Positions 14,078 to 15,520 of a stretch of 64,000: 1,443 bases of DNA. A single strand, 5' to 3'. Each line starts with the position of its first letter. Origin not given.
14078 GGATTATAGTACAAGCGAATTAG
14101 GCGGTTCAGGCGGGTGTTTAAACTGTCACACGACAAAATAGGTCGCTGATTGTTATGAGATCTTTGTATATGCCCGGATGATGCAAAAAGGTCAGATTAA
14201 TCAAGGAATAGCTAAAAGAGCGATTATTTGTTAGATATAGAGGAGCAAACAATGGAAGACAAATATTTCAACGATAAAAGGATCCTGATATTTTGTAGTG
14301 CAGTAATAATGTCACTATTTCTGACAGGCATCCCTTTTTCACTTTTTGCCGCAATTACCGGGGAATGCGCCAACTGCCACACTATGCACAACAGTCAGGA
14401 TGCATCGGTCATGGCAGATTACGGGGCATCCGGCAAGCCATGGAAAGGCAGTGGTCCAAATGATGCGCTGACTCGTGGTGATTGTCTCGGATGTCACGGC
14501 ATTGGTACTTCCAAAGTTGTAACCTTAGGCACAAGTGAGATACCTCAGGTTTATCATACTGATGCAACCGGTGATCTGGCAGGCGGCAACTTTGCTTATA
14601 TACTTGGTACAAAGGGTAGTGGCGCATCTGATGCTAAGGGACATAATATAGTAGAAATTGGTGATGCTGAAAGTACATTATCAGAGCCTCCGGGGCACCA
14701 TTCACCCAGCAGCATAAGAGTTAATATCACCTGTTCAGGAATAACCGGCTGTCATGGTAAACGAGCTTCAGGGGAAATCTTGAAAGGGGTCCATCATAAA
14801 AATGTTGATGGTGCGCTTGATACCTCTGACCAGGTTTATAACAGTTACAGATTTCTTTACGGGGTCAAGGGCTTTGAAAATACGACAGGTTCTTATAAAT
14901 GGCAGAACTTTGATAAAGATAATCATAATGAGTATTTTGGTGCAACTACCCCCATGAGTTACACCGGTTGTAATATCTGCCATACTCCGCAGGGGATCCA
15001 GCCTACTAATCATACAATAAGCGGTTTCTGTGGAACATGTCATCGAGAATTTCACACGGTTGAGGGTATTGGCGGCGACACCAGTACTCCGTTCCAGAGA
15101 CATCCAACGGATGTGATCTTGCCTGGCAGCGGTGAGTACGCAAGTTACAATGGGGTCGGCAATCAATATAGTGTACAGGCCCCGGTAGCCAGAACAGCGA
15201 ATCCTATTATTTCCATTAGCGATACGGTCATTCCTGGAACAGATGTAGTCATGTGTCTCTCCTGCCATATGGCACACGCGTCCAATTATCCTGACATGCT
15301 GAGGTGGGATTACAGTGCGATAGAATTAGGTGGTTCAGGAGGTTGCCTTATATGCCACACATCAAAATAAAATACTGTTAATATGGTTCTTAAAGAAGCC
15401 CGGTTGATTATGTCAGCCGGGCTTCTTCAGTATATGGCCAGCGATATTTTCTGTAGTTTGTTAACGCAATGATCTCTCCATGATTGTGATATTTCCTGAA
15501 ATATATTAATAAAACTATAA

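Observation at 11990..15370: All four OmcS paralogues keep the CxxCH-TM-H-NS N-terminal motif that provides the inter-subunit haem ligand in OmcS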

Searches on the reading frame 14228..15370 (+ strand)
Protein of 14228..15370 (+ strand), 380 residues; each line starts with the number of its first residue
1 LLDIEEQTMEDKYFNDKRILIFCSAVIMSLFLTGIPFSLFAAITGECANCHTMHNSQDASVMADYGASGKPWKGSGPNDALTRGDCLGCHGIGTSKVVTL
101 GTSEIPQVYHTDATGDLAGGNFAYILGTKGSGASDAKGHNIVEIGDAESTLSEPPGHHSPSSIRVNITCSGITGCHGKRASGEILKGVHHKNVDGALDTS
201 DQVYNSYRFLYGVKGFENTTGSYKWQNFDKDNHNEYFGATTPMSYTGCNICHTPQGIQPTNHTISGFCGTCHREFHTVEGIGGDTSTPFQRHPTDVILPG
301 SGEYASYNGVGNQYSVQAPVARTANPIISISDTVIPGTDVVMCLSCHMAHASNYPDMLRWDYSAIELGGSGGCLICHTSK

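Call 4: search_protein_families(library=pfam, proteins=[window:14228-15370:+], max_evalue=1)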
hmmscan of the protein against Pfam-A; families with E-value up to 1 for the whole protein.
window:14228-15370:+ (380 aa): 4 families
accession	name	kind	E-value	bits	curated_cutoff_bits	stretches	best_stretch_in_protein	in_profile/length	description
PF09699.15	Paired_CXXCH_1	-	2.1e-11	43.8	20.6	3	342-380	8-39/41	Doubled CXXCH motif (Paired_CXXCH_1)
PF22113.1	Mtrc-MtrF_II-IV_dom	-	3.3e-06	27.2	30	1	40-96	116-169/176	Outer membrane cytochrome MtrC/MtrF-like, domains II/IV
PF14522.11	Cytochrome_C7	-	2.5e-05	24.4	24.8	2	244-274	12-50/67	Cytochrome c7 and related cytochrome c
PF14537.11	Cytochrom_c3_2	-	0.16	12.9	25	1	247-279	8-40/79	Cytochrome c3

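Call 5: search_protein_families(library=ncbifam, proteins=[window:14228-15370:+], max_evalue=1)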
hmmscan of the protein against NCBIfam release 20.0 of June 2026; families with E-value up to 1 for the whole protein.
window:14228-15370:+ (380 aa): 3 families
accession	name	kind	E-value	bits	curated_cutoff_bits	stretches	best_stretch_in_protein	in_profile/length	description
TIGR01905.1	paired_CXXCH_1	subfamily_domain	5.2e-09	35.9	25.2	2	342-379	8-38/41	doubled CXXCH domain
TIGR03508.1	decahem_SO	subfamily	0.032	13.7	192.2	1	341-377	95-124/258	DmsE family decaheme c-type cytochrome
TIGR03152.1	cyto_c552_HCOOH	exception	0.17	10.7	692.5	1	266-353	170-257/441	ammonia-forming nitrite reductase cytochrome c552 subunit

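Call 7: search_solved_structures(query=window:14228-15370:+, max_evalue=10, show_alignments=2)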
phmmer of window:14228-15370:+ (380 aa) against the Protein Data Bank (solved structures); distinct sequences matched with E-value up to 10: 2.
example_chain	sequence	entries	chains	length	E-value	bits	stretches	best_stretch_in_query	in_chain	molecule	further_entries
6ef8_A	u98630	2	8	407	1.2e-07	34.4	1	45-362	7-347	C-type cytochrome OmcS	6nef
4wjy_A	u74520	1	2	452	1.8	10.8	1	267-364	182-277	Cytochrome c-552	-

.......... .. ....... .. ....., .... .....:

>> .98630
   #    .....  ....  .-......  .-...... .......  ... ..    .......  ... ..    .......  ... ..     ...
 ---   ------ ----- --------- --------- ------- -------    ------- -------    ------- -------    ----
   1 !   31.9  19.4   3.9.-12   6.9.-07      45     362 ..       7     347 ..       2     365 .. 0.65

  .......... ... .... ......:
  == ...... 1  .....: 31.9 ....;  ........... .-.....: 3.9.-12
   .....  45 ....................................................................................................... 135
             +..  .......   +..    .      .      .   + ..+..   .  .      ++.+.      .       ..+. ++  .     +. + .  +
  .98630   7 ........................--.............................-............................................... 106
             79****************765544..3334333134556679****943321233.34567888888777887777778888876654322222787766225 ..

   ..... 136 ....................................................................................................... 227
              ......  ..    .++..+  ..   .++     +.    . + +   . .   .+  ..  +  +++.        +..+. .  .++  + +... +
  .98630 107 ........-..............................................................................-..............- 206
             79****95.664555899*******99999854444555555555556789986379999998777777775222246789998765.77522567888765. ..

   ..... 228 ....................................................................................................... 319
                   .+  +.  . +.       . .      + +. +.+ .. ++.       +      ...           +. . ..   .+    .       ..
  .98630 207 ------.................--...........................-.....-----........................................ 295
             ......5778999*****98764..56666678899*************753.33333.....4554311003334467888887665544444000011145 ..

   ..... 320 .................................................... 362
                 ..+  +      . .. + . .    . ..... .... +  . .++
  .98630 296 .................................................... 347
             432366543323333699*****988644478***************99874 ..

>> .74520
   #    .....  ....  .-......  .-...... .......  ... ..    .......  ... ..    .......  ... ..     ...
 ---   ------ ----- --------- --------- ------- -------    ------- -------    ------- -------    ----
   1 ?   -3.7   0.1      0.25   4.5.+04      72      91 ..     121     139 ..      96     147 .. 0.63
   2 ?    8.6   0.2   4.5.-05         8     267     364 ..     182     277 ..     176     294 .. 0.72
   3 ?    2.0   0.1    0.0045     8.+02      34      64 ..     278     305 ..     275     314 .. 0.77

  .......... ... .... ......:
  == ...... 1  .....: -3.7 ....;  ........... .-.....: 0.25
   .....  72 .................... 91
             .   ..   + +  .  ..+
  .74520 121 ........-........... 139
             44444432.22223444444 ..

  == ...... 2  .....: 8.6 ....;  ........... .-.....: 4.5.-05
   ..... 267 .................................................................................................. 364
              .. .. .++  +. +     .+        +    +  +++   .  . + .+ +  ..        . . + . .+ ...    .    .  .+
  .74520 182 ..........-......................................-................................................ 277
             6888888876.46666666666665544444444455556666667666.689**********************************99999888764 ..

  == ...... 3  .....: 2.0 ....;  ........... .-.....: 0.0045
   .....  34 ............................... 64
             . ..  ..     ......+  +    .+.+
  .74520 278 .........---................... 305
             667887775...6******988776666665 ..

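Call 8: find_homologous_proteins(query=window:14228-15370:+, max_evalue=0.001)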
Query window:14228-15370:+ (380 aa): 3696 proteins with E <= 0.001 among 6259 candidates; the best 120 are listed.
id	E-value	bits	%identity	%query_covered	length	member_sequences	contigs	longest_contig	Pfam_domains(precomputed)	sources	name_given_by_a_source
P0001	1.4e-258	876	100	98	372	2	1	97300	PF09699.16,PF22113.2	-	-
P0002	7.9e-217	738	82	99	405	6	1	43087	PF09699.16,PF22113.2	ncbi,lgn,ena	-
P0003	7.2e-215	732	82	98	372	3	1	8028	PF09699.16,PF22113.2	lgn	-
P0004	1.6e-214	730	83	98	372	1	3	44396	PF09699.16,PF14522.12,PF22113.2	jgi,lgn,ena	-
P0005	4.9e-209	712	81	96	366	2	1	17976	PF09699.16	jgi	jgi:predicted CXXCH cytochrome family protein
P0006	7.1e-176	603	69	98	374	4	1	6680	PF09699.16,PF22113.2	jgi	jgi:hypothetical protein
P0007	1.7e-175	602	71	97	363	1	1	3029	PF09699.16,PF22113.2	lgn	-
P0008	2.3e-160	552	72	89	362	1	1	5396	PF09699.16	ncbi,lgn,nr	ncbi:MAG: hypothetical protein HZC49_11365 [Nitrospirae bacterium]|nr:hypothetical protein [Nitrospi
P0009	4.5e-160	551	65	98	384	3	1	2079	PF09699.16,PF22113.2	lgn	-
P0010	2.5e-159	549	64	98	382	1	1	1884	PF09699.16,PF22113.2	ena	-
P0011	1.5e-154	533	66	96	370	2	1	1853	PF09699.16,PF22113.2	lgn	-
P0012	4.3e-154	531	62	98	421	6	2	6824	PF09699.16,PF14522.12,PF22113.2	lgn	-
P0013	3.5e-153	528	76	79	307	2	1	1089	PF09699.16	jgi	jgi:predicted CXXCH cytochrome family protein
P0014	7.8e-152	524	64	98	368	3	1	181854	PF09699.16,PF14522.12,PF22113.2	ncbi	-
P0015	1.7e-150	520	66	93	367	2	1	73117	PF09699.16,PF14522.12,PF22113.2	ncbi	-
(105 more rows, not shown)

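Call 9: find_encoding_contigs(protein=window:14228-15370:+, flank=2000, max_places=4)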
Protein window:14228-15370:+ (380 aa): no gene with exactly this product is on record in the collection.

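Call 10: find_encoding_contigs(protein=P0001, flank=10000, max_places=3)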
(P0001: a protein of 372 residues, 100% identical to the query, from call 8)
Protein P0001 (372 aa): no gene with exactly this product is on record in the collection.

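Call 38: search_solved_structures(query=A2, max_evalue=1, show_alignments=2)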
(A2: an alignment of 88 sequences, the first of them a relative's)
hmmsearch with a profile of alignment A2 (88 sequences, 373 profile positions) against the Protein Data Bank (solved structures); distinct sequences matched with E-value up to 1: 5.
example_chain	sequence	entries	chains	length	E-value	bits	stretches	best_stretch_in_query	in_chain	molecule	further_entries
6ef8_A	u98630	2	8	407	3.2e-17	65.8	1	35-363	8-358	C-type cytochrome OmcS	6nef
4wjy_A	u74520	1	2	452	0.0036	19.5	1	260-372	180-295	Cytochrome c-552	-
1gu6_A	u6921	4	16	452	0.0055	19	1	260-372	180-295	CYTOCHROME C552 | Cytochrome c-552 | Cytochrome c nitrite reductase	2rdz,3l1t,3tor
2rf7_A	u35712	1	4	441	0.0062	18.8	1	260-372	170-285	Cytochrome c-552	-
3ubr_A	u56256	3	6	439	0.067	15.4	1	255-371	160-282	Cytochrome c-552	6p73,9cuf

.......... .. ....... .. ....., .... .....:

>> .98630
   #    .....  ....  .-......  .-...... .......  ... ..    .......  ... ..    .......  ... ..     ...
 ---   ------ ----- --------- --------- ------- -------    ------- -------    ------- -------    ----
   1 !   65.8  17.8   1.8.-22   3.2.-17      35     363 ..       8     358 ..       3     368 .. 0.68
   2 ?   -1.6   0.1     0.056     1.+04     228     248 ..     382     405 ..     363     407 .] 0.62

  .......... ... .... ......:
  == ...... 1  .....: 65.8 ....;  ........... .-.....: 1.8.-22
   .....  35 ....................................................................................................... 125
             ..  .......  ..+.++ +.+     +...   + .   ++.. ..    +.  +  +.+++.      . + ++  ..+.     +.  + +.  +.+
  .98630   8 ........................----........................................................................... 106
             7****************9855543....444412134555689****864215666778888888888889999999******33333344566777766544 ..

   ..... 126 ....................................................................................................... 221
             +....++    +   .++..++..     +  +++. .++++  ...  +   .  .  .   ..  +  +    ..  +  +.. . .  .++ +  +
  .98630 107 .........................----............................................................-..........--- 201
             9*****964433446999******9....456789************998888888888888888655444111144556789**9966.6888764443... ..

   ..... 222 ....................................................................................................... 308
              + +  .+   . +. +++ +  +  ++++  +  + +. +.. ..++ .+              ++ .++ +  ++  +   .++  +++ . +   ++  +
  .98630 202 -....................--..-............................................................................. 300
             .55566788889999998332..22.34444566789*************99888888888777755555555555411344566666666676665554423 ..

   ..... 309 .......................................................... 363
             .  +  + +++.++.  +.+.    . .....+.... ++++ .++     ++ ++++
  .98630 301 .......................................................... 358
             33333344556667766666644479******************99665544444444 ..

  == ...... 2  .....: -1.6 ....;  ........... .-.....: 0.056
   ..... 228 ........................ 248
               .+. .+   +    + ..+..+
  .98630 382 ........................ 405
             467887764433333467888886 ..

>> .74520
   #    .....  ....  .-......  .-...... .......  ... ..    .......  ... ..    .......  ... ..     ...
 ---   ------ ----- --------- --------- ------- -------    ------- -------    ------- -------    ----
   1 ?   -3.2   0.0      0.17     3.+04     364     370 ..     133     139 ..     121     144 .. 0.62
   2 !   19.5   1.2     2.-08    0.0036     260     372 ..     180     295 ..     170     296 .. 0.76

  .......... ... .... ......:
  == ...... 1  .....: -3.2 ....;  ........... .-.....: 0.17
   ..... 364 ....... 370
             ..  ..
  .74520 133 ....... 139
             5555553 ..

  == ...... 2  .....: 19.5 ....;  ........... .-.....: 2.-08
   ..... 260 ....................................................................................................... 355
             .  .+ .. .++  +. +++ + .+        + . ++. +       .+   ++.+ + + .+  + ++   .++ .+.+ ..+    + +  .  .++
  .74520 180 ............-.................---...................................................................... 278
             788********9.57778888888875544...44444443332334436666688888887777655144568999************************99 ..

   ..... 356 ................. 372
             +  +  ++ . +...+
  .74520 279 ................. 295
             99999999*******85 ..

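Call 43: predict_structure(alignment_id=A2)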
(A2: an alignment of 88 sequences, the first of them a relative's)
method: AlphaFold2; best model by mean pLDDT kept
length: 372 residues; sequences in the alignment: 88
mean_pLDDT: 77.9   pTM: 0.78
mean pLDDT of the five models: 77.9, 76.9, 68.4, 67.6, 63.8
residues with pLDDT >= 90: 97; 70-90: 176; 50-70: 64; < 50: 35
segments of 3 or more residues with pLDDT < 50: 69-72, 74-76, 351-372
pLDDT, mean of each block of 10 residues (from residue 1): 76 95 82 63 56 59 59 55 85 86 91 90 87 81 84 79 83 65 77 88 91 89 91 84 87 92 88 77 72 84 87 84 93 78 71 40 40 35
secondary structure, 60 per line:
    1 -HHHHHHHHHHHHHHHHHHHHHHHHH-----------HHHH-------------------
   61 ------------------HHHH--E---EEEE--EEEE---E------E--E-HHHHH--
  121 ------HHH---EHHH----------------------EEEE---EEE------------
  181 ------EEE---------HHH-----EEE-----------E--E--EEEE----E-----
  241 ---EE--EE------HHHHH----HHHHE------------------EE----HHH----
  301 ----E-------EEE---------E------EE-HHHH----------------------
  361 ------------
elements in order: H2-26 H38-41 H79-82 E89-92 E95-98 H114-118 E159-162 E166-168 E187-189 E207-209 E227-230 H256-260 H265-268 E313-315 H335-338

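Call 47: fold_search(model_id=the predicted structure, library=pdb)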
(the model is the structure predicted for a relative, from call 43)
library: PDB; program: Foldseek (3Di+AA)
matches with E <= 10: 4; with E <= 0.001: 1
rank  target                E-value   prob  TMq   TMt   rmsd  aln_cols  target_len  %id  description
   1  6ef8_A                8.3e-04  0.97  0.38  0.35  11.6       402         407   20  Cryo-EM of the OmcS nanowires from Geobacter sulfurreducens (released 2019-04-10)
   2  4pl2_A                4.6e+00  0.01  0.06  0.06  12.8        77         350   14  X-ray crystal structure of C118A RlmN from Escherichia coli (released 2014-05-28)
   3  3re3_C                8.0e+00  0.01  0.04  0.10   6.6        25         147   28  Crystal Structure of 2-C-Methyl-D-Erythritol 2,4-Cyclodiphosphate Synthase from Francisella tularensis (released 2011-04-27)
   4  4n4n_E                9.0e+00  0.00  0.05  0.04  13.6        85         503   16  Nitrosomonas europea HAO (released 2013-12-11)
